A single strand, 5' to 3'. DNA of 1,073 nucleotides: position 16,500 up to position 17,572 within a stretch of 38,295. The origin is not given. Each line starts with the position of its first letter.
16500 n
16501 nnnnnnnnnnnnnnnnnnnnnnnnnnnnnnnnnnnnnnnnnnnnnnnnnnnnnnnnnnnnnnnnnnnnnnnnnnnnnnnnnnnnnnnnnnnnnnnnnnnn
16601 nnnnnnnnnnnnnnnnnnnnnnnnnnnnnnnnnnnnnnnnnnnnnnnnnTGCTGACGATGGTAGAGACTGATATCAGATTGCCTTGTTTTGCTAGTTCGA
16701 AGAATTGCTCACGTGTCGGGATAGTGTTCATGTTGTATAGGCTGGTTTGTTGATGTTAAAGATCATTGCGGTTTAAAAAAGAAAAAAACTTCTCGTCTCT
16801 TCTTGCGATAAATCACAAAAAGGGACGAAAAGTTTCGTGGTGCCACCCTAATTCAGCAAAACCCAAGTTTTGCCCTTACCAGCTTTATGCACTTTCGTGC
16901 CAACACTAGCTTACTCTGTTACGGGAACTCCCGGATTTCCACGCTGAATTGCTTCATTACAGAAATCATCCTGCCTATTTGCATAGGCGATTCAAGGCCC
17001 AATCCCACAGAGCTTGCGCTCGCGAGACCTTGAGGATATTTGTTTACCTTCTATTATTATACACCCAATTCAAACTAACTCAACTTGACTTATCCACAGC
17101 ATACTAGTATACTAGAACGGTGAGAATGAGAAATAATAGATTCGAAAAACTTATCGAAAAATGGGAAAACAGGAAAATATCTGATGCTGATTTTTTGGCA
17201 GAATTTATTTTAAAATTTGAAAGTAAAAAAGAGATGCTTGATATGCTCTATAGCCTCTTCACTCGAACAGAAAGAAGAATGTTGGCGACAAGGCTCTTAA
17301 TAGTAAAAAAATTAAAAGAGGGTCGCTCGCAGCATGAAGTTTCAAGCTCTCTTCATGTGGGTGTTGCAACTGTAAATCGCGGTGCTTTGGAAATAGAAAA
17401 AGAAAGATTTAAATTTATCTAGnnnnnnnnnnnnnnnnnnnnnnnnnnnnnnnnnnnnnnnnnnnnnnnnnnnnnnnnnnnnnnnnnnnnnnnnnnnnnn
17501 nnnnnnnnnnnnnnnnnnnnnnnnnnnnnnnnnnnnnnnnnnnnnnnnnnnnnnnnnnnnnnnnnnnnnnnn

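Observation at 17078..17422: TrpR-family gene with an E. coli-type trp operator over its own -10, back-to-back with the T-box/trpE promoter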

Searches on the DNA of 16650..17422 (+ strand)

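Call 6: search_rna_families(source=window, start=16650, end=17200, threshold=evalue, max_evalue=10, show_alignments=3)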
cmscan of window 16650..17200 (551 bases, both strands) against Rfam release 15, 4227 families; matches with E-value up to 10: 6.
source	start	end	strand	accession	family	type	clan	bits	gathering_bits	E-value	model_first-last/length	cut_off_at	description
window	16818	17062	-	RF00230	T-box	Cis-reg; leader;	-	58.3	93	3.7e-12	1-219/219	no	T-box leader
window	17054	17131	-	RF04271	mir-1244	Gene; miRNA;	-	24.8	105.4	0.063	1-84/84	no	mir-1244 microRNA precursor family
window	16788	16833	-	RF04239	mir-4679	Gene; miRNA;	-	22.1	88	0.11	1-75/75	no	mir-4679 microRNA precursor family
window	16788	16833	+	RF04239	mir-4679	Gene; miRNA;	-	17.4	88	2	1-75/75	no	mir-4679 microRNA precursor family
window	16785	16836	-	RF01061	mir-548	Gene; miRNA;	-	15.9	90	4.5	15-70/84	no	mir-548 microRNA precursor family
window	16908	16934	-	RF02914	DUF805b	Cis-reg;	CL00115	12.9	35.6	0.98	1-35/35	no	DUF805b RNA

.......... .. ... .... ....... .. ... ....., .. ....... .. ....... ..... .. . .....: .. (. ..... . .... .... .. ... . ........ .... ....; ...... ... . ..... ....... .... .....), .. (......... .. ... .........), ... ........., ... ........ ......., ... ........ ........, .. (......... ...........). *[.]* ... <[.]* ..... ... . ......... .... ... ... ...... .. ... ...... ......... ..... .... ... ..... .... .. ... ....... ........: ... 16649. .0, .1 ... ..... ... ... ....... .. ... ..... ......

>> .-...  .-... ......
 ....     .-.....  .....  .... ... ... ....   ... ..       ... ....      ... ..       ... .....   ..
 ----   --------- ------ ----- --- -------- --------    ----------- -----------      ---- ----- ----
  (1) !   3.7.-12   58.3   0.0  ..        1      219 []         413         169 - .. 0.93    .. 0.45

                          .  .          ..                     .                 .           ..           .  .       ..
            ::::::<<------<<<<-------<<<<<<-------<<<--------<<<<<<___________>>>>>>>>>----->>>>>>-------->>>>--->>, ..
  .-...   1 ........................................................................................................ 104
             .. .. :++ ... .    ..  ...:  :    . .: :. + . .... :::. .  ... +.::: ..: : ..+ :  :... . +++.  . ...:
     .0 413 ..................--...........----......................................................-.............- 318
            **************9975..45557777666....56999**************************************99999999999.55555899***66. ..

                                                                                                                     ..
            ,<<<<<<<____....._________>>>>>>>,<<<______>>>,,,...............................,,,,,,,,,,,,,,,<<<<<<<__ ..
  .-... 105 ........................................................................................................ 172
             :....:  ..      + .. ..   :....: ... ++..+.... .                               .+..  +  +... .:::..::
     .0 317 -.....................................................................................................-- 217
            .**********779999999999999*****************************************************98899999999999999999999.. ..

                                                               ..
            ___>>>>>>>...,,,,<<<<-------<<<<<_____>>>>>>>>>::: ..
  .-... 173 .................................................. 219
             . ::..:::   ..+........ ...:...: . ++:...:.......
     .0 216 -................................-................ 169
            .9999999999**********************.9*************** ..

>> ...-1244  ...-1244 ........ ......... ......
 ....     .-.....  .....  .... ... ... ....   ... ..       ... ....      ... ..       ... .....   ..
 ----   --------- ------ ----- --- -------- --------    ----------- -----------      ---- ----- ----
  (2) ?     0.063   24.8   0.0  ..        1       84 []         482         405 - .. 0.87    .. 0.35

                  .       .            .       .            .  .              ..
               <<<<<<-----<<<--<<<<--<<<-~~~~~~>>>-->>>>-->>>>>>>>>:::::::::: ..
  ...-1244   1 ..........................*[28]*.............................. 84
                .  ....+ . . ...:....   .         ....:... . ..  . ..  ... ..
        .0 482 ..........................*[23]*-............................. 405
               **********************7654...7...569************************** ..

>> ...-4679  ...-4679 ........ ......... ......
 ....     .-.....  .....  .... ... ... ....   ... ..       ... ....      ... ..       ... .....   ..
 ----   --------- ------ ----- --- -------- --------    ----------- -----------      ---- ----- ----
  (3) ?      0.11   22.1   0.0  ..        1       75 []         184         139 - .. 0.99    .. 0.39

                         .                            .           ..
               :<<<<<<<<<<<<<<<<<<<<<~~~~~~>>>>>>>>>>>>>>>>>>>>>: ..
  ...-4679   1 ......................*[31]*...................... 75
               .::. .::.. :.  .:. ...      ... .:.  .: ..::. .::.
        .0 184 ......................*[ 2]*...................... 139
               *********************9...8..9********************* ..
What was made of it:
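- On T-box leader (RF00230): The Rfam alignment of this part is weak, with non-standard pairs (call 6).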

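Call 46: search_rna_families(sources=[L116, L009, L010, L115, L117], threshold=evalue, max_evalue=0.01, show_alignments=2)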
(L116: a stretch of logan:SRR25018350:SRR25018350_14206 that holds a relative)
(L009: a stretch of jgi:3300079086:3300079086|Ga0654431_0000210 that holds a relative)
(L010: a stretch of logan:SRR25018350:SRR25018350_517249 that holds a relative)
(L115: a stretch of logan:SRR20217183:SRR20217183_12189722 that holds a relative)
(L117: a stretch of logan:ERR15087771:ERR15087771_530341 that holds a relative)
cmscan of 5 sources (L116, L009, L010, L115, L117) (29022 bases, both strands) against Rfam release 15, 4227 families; matches with E-value up to 0.01: 1.
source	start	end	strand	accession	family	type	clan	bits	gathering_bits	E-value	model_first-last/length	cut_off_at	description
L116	4573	4703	-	RF00230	T-box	Cis-reg; leader;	-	29.3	93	0.0056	1-219/219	no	T-box leader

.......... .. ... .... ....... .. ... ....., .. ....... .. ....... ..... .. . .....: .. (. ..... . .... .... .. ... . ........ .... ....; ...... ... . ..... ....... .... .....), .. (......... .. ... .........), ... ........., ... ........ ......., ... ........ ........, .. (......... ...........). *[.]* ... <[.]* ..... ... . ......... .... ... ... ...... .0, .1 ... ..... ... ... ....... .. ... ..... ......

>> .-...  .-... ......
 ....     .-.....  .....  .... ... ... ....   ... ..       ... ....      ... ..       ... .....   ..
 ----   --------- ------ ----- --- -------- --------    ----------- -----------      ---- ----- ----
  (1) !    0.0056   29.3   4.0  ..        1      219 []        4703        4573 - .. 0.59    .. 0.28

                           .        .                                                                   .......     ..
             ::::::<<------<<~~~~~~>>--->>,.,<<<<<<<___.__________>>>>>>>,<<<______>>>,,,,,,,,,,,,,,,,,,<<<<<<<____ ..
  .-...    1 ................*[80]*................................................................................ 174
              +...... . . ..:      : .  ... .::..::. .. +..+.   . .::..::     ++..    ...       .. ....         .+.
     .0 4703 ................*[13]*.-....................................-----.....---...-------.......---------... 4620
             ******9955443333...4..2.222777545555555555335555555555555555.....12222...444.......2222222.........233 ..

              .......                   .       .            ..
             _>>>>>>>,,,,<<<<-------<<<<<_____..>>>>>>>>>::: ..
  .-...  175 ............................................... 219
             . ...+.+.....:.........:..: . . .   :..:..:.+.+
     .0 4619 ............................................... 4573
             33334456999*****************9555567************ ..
